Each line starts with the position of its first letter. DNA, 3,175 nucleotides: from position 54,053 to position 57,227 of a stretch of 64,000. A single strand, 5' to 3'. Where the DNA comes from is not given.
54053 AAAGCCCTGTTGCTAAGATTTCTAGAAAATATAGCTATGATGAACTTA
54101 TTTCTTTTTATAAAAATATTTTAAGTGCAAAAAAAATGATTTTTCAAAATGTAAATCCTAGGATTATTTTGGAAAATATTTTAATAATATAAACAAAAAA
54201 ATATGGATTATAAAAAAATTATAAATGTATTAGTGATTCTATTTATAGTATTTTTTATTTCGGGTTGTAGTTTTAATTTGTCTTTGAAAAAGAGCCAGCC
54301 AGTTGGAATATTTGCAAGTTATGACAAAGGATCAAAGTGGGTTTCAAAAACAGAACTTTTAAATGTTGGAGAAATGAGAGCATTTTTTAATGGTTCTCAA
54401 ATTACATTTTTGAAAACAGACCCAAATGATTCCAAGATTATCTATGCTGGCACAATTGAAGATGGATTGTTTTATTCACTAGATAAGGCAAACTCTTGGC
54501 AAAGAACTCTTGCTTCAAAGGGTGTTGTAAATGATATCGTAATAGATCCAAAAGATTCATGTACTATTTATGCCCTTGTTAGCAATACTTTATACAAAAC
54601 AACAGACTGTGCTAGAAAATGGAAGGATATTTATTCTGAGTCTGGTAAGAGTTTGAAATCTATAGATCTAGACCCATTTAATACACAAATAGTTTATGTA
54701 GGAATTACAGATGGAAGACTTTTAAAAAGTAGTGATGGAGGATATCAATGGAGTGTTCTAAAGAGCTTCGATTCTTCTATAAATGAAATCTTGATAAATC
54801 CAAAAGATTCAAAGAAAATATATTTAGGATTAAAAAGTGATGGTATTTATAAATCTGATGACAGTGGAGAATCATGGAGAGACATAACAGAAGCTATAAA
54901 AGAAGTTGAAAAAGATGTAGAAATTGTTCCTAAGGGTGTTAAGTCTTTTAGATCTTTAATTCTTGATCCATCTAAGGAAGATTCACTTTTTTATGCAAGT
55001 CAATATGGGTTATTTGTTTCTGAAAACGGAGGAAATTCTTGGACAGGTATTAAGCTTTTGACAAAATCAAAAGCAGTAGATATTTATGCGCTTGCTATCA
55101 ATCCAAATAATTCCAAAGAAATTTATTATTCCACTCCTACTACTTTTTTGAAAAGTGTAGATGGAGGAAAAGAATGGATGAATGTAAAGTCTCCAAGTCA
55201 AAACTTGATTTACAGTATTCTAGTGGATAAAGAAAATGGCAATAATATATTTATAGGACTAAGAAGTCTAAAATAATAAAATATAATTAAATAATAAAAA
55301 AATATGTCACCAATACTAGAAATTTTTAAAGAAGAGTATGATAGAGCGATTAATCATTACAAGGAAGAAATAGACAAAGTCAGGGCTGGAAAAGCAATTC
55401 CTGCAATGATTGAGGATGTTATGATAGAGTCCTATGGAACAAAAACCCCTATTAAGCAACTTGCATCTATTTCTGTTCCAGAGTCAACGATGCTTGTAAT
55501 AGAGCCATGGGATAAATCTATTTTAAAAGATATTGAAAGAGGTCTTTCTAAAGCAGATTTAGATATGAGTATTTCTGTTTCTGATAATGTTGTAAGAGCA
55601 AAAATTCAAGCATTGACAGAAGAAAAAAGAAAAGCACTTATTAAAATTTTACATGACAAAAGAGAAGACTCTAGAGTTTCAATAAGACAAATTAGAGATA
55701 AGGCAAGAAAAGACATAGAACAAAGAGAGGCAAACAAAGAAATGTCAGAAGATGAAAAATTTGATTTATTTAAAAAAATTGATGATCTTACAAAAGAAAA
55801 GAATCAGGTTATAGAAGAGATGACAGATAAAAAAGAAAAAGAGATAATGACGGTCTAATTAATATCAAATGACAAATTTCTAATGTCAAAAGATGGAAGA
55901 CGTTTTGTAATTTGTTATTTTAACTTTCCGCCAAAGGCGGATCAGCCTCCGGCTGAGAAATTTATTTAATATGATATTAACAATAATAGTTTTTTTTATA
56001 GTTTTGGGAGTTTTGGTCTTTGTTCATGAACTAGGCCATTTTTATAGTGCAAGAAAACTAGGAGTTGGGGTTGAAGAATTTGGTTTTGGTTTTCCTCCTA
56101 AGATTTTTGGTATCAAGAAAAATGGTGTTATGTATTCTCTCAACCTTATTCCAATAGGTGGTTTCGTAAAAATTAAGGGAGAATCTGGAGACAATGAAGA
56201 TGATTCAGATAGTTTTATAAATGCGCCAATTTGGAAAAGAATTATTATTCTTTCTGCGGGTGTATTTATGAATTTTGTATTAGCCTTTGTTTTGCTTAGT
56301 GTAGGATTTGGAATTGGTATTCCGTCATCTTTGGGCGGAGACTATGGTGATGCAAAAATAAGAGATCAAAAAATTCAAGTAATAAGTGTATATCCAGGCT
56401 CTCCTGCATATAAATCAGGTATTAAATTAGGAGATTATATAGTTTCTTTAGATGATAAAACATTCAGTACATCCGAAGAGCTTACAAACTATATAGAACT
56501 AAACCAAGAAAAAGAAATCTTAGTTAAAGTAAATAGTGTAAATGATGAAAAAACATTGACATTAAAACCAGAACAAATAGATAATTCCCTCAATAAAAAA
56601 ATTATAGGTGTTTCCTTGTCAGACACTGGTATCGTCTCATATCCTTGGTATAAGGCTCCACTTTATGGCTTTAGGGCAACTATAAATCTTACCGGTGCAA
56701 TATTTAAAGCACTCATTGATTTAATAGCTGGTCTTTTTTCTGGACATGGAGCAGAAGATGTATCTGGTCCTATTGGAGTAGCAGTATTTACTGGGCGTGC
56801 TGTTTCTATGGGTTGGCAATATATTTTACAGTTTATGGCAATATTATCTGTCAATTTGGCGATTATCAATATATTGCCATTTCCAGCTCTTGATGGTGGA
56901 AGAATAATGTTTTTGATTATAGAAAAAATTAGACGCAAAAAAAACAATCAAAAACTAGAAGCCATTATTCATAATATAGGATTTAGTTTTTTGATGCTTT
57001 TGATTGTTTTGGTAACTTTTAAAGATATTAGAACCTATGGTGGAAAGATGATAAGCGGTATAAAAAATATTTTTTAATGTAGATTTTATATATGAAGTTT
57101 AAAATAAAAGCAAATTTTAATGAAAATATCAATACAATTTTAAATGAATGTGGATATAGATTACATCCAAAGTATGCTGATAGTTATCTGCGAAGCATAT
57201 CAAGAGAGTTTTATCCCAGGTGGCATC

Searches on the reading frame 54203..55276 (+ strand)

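Call 10: search_protein_families(library=pfam, proteins=[window:54203-55276:+])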
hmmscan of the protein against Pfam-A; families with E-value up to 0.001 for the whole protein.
window:54203-55276:+ (357 aa): 3 families
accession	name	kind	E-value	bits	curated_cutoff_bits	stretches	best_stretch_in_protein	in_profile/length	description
PF15902.12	Sortilin-Vps10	-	1e-22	81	33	3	172-233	2-65/446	Sortilin, neurotensin receptor 3,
PF14870.12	PSII_BNR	-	6.9e-09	35.8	27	0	103-231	14-144/303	Photosynthesis system II assembly factor YCF48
PF00754.31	F5_F8_type_C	-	0.0007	20.2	28.2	0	97-170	35-114/127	F5/8 type C domain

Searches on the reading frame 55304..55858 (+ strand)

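Call 10: search_protein_families(library=pfam, proteins=[window:55304-55858:+])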
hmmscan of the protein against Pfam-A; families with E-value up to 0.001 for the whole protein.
window:55304-55858:+ (184 aa): 1 family
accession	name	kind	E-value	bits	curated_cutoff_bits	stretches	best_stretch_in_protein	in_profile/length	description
PF01765.24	RRF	-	7.3e-47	159.7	29.7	1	20-182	2-164/164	Ribosome recycling factor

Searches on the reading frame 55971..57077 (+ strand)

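Call 10: search_protein_families(library=pfam, proteins=[window:55971-57077:+])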
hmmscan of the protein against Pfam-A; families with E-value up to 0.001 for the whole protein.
window:55971-57077:+ (368 aa): 5 families
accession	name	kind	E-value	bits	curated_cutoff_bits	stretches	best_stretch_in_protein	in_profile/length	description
PF02163.28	Peptidase_M50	-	7.3e-62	209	27.2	1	8-344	2-221/221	Peptidase family M50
PF13180.12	PDZ_2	-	1.3e-09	38.6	27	1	132-198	11-76/80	PDZ domain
PF17820.7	PDZ_6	-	4.6e-08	33.1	27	1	137-187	2-52/54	PDZ domain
PF00595.29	PDZ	-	8.8e-07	29.7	23.2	1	115-182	12-74/81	PDZ domain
PF04495.20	GRASP55_65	-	1.1e-06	29.4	27.7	1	130-194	40-105/138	GRASP55/65 PDZ-like domain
